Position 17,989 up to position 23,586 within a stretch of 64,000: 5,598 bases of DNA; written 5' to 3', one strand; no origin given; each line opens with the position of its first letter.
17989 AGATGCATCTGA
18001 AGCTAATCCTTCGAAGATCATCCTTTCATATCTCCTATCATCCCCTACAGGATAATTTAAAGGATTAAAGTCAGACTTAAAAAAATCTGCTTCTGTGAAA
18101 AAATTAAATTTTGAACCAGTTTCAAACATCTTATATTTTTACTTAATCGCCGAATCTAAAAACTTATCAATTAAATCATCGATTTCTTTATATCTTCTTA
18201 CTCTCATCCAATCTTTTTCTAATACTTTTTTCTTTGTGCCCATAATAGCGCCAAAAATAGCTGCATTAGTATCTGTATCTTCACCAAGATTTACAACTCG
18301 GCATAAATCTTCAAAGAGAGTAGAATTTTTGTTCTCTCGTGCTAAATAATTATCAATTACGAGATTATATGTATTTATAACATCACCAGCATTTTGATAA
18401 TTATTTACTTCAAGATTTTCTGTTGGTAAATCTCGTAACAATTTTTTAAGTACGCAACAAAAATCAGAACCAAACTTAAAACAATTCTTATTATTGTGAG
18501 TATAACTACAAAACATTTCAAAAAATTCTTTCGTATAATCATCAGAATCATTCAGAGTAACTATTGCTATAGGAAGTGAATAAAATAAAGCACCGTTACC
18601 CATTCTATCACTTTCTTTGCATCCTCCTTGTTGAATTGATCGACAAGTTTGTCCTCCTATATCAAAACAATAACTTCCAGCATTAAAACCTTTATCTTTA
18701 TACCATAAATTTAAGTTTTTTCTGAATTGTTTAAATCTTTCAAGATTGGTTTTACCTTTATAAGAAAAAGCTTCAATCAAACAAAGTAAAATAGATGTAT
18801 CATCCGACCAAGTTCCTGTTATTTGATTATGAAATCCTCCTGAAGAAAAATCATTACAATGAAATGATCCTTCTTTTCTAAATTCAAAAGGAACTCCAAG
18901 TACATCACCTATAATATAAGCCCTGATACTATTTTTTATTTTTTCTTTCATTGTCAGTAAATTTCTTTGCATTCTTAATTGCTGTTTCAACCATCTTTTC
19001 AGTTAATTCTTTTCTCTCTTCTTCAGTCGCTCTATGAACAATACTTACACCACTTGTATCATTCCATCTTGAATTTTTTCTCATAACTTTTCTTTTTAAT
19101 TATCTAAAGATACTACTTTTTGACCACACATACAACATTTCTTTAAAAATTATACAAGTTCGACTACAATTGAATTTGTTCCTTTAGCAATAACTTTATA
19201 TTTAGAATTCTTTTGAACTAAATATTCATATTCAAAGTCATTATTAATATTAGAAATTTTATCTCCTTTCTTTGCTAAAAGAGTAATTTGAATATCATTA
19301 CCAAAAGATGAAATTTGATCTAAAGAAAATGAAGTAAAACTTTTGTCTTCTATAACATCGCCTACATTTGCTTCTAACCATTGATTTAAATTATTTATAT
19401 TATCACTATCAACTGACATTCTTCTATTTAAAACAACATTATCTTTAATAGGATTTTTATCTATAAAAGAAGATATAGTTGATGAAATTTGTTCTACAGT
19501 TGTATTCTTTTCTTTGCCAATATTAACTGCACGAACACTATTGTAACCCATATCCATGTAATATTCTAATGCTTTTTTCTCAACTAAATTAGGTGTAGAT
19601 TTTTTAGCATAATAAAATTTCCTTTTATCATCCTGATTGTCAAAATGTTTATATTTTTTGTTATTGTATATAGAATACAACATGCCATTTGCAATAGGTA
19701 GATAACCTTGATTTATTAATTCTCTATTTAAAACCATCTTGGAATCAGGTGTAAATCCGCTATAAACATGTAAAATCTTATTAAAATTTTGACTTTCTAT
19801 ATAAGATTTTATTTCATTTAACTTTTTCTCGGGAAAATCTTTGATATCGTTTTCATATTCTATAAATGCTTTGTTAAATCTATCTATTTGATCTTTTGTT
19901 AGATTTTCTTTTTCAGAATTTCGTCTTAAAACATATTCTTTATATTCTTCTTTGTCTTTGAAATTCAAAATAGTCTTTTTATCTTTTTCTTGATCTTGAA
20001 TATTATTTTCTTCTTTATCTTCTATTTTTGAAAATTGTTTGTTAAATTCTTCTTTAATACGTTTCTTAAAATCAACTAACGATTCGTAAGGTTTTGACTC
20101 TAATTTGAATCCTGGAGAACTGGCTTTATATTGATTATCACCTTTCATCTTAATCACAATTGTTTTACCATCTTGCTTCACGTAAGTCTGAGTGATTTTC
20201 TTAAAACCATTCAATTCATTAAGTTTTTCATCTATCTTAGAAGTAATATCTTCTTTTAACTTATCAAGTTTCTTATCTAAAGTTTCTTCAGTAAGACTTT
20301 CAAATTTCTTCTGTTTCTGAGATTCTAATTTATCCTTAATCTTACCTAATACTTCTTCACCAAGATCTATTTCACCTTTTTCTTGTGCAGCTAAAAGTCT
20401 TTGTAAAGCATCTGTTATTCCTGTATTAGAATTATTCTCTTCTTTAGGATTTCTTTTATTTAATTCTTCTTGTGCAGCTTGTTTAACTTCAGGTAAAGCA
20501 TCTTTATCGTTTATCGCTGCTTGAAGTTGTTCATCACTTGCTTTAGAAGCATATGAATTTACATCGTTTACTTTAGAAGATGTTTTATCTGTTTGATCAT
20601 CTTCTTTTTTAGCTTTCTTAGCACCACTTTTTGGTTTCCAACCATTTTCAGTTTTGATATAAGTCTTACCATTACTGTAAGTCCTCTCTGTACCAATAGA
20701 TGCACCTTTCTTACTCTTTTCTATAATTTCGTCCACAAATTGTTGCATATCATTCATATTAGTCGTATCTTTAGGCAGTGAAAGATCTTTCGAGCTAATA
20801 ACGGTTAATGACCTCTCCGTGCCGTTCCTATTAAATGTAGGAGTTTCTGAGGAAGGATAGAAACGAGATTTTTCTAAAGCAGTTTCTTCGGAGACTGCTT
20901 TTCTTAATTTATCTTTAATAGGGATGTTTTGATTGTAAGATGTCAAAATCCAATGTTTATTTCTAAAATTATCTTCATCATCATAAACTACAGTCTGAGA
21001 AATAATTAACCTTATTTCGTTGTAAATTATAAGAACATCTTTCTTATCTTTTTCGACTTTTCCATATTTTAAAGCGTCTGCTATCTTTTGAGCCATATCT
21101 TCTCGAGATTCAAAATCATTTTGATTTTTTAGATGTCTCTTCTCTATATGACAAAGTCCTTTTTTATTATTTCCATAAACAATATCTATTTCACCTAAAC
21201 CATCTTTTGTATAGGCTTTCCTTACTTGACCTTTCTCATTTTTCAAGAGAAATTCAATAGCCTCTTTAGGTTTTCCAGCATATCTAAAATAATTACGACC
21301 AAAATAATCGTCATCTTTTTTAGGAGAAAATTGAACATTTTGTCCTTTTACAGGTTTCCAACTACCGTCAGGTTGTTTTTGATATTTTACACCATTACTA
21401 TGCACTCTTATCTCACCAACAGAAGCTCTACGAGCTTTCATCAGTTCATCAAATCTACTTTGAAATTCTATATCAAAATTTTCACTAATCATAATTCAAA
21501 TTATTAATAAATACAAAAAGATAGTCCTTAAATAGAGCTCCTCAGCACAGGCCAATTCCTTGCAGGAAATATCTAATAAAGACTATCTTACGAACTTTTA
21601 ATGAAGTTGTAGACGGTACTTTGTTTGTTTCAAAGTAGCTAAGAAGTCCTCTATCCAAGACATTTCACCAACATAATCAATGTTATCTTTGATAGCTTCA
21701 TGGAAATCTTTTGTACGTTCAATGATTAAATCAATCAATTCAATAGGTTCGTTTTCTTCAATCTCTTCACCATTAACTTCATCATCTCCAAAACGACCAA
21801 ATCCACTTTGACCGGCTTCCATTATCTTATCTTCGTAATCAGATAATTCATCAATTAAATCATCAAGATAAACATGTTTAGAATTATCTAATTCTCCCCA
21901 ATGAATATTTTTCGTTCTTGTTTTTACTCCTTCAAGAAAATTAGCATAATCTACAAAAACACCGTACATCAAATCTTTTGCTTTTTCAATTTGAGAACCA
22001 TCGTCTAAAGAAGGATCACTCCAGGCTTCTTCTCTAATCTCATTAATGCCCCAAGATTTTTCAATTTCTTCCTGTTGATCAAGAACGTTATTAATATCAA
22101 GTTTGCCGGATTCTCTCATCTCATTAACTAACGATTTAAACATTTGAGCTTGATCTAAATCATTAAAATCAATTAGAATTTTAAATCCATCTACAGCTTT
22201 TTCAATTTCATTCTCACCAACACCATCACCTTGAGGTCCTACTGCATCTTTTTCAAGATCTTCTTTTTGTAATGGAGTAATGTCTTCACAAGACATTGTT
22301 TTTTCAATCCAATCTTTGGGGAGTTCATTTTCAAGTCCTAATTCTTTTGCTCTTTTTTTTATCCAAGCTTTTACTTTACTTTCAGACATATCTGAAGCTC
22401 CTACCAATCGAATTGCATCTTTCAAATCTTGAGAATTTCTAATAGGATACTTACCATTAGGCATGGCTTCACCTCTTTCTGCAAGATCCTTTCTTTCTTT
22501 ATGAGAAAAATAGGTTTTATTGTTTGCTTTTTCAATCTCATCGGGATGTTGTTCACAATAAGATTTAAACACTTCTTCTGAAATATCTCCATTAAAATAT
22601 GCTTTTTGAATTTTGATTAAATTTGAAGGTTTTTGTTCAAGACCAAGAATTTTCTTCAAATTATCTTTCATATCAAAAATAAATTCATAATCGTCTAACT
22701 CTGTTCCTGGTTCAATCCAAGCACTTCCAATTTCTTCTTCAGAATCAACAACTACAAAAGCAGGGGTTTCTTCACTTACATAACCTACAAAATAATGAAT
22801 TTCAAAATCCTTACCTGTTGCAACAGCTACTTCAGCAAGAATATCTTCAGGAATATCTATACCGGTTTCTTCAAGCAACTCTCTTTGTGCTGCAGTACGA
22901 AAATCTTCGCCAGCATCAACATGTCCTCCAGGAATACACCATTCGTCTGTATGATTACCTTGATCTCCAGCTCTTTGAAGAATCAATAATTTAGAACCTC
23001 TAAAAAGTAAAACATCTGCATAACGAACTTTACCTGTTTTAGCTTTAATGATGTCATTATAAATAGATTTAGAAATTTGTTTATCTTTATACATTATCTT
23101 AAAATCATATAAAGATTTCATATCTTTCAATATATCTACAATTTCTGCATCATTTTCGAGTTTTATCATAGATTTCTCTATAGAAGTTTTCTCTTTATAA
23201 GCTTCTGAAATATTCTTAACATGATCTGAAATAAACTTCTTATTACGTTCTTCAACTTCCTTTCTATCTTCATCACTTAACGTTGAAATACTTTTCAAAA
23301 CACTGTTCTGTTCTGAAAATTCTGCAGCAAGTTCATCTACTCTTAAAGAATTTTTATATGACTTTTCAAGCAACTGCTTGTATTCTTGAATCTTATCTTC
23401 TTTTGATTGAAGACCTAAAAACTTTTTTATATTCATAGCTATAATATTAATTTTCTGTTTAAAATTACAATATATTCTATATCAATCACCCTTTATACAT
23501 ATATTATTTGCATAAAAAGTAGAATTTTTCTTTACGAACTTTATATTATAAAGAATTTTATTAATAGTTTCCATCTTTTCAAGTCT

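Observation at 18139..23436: Contiguous ADP-ribose writer / eraser / Nudix trio inside the head-morphogenesis module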

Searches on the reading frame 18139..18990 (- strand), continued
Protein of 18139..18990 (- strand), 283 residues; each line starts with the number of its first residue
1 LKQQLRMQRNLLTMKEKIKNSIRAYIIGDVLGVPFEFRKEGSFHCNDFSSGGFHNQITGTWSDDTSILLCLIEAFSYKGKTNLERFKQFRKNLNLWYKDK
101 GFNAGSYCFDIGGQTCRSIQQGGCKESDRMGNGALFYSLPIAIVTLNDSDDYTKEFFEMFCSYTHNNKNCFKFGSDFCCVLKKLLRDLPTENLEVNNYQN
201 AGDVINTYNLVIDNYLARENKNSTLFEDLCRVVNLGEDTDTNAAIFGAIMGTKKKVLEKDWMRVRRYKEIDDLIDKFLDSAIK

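Call 94: search_protein_families(library=pfam, proteins=[L038:2798-5263:+, L036:4999-6831:+, L032:4656-6821:+], max_evalue=0.001)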
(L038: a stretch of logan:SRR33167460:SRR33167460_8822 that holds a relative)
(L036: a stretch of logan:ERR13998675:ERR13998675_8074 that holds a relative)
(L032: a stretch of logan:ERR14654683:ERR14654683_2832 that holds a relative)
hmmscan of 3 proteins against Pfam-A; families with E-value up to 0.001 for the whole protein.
L038:2798-5263:+ (821 aa): 2 families
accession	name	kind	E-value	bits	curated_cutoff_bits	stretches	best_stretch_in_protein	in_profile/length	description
PF03496.20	ADPrib_exo_Tox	-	1.1e-16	61.2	23.4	1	651-812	16-178/196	ADP-ribosyltransferase exoenzyme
PF18809.6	PBECR1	-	1.2e-11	45.5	27.6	1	79-180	1-103/104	phage-Barnase-EndoU-ColicinE5/D-RelE like nuclease1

L036:4999-6831:+ (610 aa): 0 families

L032:4656-6821:+ (721 aa): 0 families

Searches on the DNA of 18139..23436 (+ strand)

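Call 9: search_dna_similar(query=window:18139-23436:+, collection=phages, mode=distant, max_rows=20)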
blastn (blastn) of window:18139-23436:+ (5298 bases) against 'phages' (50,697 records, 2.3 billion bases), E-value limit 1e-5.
Records with a match: 1; places in all: 1; records where one place covers at least 80% of the query: 0.
Best place of each record, by identity: 60-80% 1.
By first word of the organism name: Bacteriophage 1.
By host as written in the record: - 1.
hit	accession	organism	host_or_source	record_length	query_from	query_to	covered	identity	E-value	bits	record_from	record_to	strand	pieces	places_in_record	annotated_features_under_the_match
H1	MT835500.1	Bacteriophage sp.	human fecal samples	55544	3653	4910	17%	67.1%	1e-40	269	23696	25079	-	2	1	record has no annotation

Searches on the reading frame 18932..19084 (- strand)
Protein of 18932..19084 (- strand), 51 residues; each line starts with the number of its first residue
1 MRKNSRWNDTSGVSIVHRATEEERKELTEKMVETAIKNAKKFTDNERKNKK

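Call 61: search_protein_families(library=ncbifam, proteins=[window:18932-19084:-], max_evalue=0.1)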
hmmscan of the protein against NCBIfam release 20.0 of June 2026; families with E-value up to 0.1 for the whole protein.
seq(51 aa): 1 family
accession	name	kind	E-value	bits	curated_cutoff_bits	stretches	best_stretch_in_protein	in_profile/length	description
NF038093.1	GrdX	subfamily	0.039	14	40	1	5-49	50-95/119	GrdX family protein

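Call 82: search_protein_families(library=phrogs, proteins=[window:18932-19084:-], max_evalue=0.1)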
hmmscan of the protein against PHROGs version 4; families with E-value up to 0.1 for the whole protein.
seq(51 aa): 1 family
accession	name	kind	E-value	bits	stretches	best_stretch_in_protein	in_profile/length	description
phrog_1124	-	transcription regulation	0.013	16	1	8-49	87-128/177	transcriptional regulator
